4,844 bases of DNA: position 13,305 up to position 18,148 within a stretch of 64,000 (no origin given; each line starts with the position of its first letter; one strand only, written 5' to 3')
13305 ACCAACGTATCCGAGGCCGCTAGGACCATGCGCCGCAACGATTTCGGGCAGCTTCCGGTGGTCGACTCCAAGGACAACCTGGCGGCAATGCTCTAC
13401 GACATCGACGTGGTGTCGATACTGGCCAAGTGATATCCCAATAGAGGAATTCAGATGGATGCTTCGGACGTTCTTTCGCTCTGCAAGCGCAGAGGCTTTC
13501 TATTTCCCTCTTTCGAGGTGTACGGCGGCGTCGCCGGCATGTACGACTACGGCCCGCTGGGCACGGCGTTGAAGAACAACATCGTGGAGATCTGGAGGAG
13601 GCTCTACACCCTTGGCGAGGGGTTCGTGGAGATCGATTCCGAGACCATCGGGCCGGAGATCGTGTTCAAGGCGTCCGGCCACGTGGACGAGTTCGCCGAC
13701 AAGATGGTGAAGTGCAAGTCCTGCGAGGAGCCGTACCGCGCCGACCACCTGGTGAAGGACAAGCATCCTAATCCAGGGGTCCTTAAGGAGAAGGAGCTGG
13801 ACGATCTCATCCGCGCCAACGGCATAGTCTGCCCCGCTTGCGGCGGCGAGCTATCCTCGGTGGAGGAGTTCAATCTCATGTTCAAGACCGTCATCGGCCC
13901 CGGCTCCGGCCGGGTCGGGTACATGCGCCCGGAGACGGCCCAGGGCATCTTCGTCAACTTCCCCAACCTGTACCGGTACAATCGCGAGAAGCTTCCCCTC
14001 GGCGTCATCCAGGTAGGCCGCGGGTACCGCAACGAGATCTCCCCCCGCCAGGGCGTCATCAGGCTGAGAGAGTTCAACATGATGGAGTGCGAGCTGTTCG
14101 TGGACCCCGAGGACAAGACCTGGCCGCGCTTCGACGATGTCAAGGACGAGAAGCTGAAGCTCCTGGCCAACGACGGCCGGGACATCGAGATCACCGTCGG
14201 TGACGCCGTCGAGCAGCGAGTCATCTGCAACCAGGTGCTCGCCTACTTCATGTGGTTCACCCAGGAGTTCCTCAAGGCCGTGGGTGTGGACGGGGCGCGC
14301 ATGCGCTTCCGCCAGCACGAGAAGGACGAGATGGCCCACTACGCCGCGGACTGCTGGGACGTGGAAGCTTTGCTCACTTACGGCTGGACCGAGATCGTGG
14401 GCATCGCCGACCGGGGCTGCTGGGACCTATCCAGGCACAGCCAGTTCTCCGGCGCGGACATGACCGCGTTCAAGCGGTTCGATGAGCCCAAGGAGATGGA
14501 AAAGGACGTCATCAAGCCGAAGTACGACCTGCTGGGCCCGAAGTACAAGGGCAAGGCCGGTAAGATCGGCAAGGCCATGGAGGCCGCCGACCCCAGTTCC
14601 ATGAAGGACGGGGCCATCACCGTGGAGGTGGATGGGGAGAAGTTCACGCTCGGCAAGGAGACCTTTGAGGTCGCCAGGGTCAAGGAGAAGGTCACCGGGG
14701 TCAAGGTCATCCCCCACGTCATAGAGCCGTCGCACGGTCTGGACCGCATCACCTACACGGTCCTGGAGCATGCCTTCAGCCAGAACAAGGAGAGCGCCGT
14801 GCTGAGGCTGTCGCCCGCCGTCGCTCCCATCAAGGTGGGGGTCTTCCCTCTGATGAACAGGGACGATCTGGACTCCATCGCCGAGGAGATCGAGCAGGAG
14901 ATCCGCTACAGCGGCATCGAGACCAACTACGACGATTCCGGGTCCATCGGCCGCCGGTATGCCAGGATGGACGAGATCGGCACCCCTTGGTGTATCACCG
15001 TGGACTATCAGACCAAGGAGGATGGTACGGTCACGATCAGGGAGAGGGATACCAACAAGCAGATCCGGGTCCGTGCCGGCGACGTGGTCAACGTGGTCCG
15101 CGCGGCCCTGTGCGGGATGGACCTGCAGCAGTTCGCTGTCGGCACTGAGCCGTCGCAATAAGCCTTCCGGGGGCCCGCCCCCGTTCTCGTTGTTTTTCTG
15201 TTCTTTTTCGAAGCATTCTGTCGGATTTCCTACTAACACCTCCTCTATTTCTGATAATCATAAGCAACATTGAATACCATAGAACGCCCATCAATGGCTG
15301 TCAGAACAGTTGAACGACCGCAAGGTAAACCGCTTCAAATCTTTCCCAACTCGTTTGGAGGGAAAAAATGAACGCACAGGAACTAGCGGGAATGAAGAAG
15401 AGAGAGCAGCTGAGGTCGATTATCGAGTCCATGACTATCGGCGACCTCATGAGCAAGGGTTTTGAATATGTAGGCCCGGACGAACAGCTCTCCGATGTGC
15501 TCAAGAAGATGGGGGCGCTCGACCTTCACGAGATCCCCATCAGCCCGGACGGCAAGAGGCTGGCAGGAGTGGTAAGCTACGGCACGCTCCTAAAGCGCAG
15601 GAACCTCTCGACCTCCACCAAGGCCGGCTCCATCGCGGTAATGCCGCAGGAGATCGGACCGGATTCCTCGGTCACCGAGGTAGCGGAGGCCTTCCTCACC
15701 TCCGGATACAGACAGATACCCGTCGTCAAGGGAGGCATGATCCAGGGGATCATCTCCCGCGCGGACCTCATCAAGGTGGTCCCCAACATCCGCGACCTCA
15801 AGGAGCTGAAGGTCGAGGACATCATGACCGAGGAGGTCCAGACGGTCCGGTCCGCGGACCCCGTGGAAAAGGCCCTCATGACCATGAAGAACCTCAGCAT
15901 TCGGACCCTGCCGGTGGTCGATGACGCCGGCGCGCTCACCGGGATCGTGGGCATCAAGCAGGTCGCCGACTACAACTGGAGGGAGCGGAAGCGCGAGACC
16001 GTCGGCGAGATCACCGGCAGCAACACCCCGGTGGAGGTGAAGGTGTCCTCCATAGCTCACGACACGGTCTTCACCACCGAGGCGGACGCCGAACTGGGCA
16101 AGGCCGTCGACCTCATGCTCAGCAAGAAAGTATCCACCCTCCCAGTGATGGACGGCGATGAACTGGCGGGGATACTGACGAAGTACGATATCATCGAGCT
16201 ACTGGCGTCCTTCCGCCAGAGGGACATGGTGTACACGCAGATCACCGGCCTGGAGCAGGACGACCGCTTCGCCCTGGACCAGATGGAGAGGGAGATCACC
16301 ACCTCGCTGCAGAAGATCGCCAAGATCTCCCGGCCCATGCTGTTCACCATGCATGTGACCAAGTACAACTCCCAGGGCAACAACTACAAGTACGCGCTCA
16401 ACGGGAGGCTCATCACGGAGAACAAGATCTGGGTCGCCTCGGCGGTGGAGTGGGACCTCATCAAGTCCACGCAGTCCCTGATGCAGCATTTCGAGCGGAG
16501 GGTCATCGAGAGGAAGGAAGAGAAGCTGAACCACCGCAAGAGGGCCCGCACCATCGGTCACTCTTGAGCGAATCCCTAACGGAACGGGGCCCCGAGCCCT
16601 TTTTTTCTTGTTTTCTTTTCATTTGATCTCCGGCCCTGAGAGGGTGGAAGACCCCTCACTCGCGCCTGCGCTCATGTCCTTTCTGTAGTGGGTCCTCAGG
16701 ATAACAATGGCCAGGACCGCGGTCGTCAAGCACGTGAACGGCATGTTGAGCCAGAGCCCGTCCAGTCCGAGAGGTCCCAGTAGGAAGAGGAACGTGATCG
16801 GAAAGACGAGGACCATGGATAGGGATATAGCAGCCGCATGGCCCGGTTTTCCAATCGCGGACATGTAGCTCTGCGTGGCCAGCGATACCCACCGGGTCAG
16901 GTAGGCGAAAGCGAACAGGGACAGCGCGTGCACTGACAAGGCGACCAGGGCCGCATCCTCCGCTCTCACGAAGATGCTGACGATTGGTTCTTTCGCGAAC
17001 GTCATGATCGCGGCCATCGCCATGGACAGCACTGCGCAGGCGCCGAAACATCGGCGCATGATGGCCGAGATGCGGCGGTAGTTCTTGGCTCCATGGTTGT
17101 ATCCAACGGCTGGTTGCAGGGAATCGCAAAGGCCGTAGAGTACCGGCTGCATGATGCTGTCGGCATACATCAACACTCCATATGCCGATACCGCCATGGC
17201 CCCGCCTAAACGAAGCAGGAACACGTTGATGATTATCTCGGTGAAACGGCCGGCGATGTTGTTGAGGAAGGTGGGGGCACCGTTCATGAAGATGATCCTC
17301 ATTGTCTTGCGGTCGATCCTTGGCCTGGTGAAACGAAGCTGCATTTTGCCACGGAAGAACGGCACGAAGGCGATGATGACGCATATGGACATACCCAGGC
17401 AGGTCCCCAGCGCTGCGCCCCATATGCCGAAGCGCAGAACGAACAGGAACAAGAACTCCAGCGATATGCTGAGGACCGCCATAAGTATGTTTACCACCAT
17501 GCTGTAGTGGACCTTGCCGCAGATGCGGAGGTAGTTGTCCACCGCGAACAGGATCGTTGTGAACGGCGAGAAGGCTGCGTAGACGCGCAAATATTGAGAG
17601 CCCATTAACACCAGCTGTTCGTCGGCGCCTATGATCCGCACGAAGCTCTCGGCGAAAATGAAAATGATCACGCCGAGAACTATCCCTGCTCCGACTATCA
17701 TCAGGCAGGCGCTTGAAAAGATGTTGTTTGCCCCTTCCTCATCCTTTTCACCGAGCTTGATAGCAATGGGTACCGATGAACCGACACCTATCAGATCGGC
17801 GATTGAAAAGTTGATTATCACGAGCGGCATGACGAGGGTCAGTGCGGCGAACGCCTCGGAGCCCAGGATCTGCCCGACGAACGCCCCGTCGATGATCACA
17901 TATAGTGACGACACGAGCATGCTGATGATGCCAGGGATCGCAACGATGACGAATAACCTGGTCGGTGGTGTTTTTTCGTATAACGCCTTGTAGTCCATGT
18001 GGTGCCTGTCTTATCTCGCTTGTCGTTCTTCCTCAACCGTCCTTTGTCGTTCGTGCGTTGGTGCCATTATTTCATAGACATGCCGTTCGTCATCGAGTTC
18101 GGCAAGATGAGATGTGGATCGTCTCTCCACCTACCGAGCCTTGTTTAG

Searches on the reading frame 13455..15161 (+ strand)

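Call 11: search_protein_families(library=ncbifam, proteins=[window:13455-15161:+], max_evalue=0.00001)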
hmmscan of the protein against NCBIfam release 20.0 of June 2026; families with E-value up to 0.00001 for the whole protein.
window:13455-15161:+ (568 aa): 9 families
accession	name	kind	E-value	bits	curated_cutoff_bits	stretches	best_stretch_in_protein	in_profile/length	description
TIGR00389.1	glyS_dimeric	equivalog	2.6e-212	706.4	243.3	1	4-549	4-562/565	glycine--tRNA ligase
NF003211.1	PRK04173.1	equivalog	1.8e-175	584.2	312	1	5-547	3-453/454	glycine--tRNA ligase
NF011484.0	PRK14894.1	equivalog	1.3e-89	300.8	1050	3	125-219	106-203/539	glycine--tRNA ligase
NF008979.1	PRK12325.1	exception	5.7e-23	81.5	550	1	428-547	318-435/437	proline--tRNA ligase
NF006625.0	PRK09194.1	equivalog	1.1e-21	77.3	558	1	429-548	442-558/559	proline--tRNA ligase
TIGR00409.1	proS_fam_II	equivalog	9.3e-15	54.5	306.7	1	437-548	452-565/568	proline--tRNA ligase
NF003068.0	PRK03991.1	equivalog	4.5e-13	48.4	484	1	404-560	445-600/613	threonine--tRNA ligase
TIGR00418.1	thrS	equivalog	1.8e-10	40.4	383.65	0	425-550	447-563/565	threonine--tRNA ligase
TIGR00408.1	proS_fam_I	equivalog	6.9e-08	31.8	437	0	449-552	273-381/475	proline--tRNA ligase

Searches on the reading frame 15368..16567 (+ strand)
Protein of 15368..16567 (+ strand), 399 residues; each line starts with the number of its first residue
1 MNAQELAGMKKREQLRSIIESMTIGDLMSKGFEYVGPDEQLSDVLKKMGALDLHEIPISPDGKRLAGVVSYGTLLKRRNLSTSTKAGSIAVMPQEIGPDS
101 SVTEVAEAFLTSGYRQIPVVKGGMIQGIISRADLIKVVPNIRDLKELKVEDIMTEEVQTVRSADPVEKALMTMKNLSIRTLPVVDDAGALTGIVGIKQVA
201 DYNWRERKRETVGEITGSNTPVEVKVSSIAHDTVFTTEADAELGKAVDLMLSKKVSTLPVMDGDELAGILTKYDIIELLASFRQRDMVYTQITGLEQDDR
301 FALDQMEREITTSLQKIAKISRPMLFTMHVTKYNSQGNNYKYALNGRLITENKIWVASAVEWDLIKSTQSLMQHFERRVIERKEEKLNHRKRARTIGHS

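Call 11: search_protein_families(library=ncbifam, proteins=[window:15368-16567:+], max_evalue=0.00001)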
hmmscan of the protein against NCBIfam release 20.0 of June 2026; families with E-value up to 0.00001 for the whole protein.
window:15368-16567:+ (399 aa): 25 families
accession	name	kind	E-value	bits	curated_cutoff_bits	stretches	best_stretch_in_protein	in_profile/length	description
NF041552.1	TF_PrdR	equivalog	3.4e-26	91.7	795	2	145-279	4-125/577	sigma-54 dependent transcriptional regulator PrdR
NF011443.0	PRK14869.1-5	equivalog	2.2e-16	59.4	335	1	146-210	68-132/546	putative manganese-dependent inorganic diphosphatase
NF053863.1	DS11_antiphage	equivalog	1.1e-15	57.5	260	0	93-197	85-186/305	CBS domain-containing anti-phage protein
NF041630.1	CBS_CbpB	equivalog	7e-15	55.2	125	1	111-198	39-130/143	cyclic-di-AMP-binding protein CbpB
NF011447.0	PRK14869.2-3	equivalog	2.3e-14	52.9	522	1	139-224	61-141/540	putative manganese-dependent inorganic diphosphatase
NF011440.0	PRK14869.1-2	equivalog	5.8e-14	51.6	746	1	143-201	63-121/541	putative manganese-dependent inorganic diphosphatase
TIGR01302.1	IMP_dehydrog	equivalog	9.2e-14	51.1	481.5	1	89-200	86-197/450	IMP dehydrogenase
NF011449.0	PRK14869.2-5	equivalog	6e-13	48.6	411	1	146-277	66-203/451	putative manganese-dependent inorganic diphosphatase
NF053603.1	HhpR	exception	7e-12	45.1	520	1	98-195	76-175/282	CBS domain-containing high hydrostatic pressure regulator HhpR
NF011442.0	PRK14869.1-4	equivalog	1.3e-11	43.7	400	0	146-211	69-134/543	putative manganese-dependent inorganic diphosphatase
NF011441.0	PRK14869.1-3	equivalog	5.3e-11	41.8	753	0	143-202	64-123/548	putative manganese-dependent inorganic diphosphatase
NF002505.0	PRK01862.1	equivalog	3.7e-10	39.1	482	0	83-198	447-565/577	ClcB-like voltage-gated chloride channel protein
NF011445.0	PRK14869.2-1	equivalog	8.2e-10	37.7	483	1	148-201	69-122/548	putative manganese-dependent inorganic diphosphatase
NF053704.1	TransRegCcpNBacil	equivalog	4.4e-09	36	260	0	97-187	88-181/208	transcriptional regulator CcpN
TIGR01186.1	proV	subfamily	5.4e-09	35.6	326.6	0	145-195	300-349/363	betaine/proline/choline family ABC transporter ATP-binding protein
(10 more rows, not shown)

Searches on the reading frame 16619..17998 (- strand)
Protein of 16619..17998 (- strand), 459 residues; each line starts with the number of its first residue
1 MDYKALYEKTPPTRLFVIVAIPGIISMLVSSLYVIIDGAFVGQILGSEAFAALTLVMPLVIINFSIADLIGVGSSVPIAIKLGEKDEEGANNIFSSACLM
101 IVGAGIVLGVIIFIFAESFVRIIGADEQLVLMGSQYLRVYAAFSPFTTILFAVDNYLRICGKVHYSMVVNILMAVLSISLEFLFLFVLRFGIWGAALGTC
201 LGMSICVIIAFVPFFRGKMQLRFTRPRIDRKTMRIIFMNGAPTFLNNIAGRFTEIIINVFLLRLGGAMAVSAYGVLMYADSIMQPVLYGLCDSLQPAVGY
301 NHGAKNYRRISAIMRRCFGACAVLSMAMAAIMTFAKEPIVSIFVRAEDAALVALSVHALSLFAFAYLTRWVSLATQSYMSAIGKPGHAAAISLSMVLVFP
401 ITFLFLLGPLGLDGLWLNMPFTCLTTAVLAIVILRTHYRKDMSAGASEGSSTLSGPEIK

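Call 11: search_protein_families(library=ncbifam, proteins=[window:16619-17998:-], max_evalue=0.00001)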
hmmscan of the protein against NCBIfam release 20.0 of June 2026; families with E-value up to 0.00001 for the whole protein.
window:16619-17998:- (459 aa): 8 families
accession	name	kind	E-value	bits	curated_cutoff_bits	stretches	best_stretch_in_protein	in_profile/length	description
NF007130.1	PRK09575.1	equivalog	1e-58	199.6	445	1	14-437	6-430/435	MATE family efflux transporter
TIGR00797.1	matE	subfamily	1.7e-46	159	147.4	1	22-416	1-396/396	MATE family efflux transporter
NF000217.1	MATE_multi_FepA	equivalog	8.9e-45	153.5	900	1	15-434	16-435/443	multidrug efflux MATE transporter FepA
NF000131.1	MATE_multi_MepA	equivalog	3.2e-29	102.5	850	1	6-442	8-445/451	multidrug efflux MATE transporter MepA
NF041801.1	MATE_SolL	equivalog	8.2e-21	74.3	780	1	15-434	21-446/458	solanimycin export family MATE transporter SolL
NF052396.1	MATE_WgkD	equivalog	1.7e-19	70.1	510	1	20-393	9-380/428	tryglysin-associated MATE efflux transporter WgkD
NF007562.1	PRK10189.1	equivalog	3.3e-07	29.4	465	1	20-219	33-240/470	EmmdR/YeeO family multidrug/toxin efflux MATE transporter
NF001214.0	PRK00187.1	equivalog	5.3e-07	29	449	1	17-366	11-367/464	NorM family multidrug efflux MATE transporter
